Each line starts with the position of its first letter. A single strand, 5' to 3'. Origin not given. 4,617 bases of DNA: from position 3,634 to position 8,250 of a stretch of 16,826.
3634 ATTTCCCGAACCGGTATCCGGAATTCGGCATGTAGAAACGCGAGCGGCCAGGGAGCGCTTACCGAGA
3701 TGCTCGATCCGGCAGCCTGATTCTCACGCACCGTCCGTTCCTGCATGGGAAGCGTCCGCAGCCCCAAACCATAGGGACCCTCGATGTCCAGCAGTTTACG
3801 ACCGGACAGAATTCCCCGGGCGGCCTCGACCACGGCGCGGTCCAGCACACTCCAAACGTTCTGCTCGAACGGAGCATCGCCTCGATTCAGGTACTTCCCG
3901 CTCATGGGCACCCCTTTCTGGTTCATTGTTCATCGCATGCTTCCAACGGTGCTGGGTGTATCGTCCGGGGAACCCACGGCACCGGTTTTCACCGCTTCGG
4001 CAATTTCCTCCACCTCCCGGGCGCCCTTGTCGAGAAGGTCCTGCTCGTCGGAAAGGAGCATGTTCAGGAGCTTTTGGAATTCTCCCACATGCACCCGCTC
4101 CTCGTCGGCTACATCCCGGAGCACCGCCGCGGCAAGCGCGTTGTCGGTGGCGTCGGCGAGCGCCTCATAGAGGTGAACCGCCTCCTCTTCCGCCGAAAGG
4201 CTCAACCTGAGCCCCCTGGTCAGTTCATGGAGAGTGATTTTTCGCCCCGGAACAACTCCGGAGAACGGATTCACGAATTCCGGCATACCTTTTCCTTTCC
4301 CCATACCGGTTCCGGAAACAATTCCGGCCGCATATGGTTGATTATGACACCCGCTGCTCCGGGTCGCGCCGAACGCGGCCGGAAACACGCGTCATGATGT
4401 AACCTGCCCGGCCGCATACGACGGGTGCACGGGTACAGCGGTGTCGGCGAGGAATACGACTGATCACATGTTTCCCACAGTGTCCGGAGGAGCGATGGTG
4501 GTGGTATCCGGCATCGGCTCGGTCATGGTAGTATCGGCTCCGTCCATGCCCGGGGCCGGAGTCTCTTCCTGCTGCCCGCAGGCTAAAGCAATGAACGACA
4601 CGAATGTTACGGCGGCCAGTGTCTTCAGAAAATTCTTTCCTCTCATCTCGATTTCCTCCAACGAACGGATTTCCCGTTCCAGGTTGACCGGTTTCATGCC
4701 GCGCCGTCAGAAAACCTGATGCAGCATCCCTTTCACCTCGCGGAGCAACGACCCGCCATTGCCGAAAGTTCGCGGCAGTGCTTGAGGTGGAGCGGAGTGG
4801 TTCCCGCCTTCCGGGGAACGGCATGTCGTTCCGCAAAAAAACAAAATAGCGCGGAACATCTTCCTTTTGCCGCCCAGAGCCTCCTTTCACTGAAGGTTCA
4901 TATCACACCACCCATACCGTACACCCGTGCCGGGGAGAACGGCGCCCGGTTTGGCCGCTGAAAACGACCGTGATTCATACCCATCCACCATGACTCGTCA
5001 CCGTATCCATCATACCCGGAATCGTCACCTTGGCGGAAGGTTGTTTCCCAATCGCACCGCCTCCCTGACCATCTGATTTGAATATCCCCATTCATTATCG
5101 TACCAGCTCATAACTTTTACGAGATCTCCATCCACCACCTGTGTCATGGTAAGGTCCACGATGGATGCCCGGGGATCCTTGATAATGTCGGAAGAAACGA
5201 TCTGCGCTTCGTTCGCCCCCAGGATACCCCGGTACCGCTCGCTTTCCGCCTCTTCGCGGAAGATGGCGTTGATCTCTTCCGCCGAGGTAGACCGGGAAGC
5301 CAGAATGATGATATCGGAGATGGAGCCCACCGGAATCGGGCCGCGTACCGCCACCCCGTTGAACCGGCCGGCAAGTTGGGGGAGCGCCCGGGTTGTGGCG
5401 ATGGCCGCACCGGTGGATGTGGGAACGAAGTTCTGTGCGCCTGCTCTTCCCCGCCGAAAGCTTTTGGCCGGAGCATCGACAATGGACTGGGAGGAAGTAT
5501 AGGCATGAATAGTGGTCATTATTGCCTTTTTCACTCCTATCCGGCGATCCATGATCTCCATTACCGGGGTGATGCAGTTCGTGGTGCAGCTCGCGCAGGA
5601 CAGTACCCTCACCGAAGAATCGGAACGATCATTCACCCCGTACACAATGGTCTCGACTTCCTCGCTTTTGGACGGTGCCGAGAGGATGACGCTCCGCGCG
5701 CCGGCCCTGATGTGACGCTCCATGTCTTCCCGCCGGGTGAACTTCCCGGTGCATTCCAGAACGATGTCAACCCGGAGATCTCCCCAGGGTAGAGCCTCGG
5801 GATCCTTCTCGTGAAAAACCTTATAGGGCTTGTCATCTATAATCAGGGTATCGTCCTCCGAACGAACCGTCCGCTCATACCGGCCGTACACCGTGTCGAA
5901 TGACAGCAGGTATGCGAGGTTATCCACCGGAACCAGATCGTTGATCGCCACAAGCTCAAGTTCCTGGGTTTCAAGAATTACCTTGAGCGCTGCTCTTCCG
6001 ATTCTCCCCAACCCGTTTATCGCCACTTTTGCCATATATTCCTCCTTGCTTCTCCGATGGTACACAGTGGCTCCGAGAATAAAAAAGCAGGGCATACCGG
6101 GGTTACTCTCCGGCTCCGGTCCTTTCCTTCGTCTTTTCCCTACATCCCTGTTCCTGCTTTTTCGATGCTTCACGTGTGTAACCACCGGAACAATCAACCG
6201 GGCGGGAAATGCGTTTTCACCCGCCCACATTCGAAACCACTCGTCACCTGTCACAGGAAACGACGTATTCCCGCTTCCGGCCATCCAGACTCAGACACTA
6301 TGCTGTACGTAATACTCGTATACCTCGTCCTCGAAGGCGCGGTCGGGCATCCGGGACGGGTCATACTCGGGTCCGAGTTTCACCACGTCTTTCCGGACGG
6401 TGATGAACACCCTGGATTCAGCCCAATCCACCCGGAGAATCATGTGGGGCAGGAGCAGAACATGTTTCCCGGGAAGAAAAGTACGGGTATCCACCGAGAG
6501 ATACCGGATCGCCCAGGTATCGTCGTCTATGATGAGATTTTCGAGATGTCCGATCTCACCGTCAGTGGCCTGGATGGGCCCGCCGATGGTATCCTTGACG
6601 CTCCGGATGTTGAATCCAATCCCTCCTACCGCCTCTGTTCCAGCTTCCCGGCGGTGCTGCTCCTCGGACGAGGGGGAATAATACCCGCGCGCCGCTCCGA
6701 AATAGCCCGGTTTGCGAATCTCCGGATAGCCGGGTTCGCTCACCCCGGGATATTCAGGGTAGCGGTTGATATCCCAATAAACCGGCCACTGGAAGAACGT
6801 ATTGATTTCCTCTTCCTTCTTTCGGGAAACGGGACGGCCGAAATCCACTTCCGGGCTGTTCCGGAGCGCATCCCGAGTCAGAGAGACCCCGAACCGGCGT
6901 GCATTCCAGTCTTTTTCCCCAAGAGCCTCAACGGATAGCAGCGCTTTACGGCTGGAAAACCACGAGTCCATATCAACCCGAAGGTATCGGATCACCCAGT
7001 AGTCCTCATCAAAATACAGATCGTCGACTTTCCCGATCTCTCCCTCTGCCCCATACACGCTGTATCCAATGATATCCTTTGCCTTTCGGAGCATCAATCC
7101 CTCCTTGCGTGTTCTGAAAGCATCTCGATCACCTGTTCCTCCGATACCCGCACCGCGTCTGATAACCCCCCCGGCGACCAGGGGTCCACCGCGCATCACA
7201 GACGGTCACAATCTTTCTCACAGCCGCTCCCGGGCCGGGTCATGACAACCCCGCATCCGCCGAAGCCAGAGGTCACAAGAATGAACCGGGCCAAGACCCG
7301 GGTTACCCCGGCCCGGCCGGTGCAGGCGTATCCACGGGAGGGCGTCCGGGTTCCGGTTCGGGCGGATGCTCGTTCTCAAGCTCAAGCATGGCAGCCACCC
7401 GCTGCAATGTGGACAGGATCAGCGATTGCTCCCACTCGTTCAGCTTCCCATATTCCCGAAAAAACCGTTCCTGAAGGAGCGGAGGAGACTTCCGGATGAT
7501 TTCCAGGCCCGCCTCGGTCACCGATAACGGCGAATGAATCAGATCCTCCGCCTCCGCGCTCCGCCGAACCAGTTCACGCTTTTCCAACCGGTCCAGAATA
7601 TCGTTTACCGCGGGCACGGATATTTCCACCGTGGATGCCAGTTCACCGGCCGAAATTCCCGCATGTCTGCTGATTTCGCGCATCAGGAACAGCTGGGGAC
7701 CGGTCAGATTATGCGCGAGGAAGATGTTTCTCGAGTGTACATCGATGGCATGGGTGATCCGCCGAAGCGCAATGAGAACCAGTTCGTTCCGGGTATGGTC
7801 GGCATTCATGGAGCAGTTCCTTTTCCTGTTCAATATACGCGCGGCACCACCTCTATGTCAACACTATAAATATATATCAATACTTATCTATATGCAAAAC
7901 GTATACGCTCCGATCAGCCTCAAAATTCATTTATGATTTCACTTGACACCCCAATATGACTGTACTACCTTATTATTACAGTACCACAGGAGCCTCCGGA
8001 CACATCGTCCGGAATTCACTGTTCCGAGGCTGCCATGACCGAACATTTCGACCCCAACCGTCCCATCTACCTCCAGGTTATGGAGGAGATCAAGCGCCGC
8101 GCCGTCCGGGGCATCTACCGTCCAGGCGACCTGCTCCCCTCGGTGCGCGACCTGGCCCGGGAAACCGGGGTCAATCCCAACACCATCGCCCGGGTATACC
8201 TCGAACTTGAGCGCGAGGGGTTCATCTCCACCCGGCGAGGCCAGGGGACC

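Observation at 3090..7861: Co-directional stress-like cluster: MarR, tandem PRC-barrel protein, GAPDH, small ORF, EncFtn, encapsulin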

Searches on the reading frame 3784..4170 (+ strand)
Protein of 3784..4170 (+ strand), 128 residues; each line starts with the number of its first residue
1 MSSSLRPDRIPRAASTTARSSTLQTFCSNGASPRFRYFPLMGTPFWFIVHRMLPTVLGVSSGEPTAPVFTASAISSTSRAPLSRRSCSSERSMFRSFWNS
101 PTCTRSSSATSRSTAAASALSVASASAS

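Call 82: search_protein_families(library=pfam, proteins=[window:3784-4170:+], max_evalue=0.01)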
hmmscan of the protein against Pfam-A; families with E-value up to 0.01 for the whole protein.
window:3784-4170:+ (128 aa): 0 families

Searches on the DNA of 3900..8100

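Call 83: search_rna_families(source=window, start=3900, end=8100, threshold=evalue, max_evalue=1)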
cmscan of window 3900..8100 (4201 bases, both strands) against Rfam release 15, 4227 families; matches with E-value up to 1: 0.
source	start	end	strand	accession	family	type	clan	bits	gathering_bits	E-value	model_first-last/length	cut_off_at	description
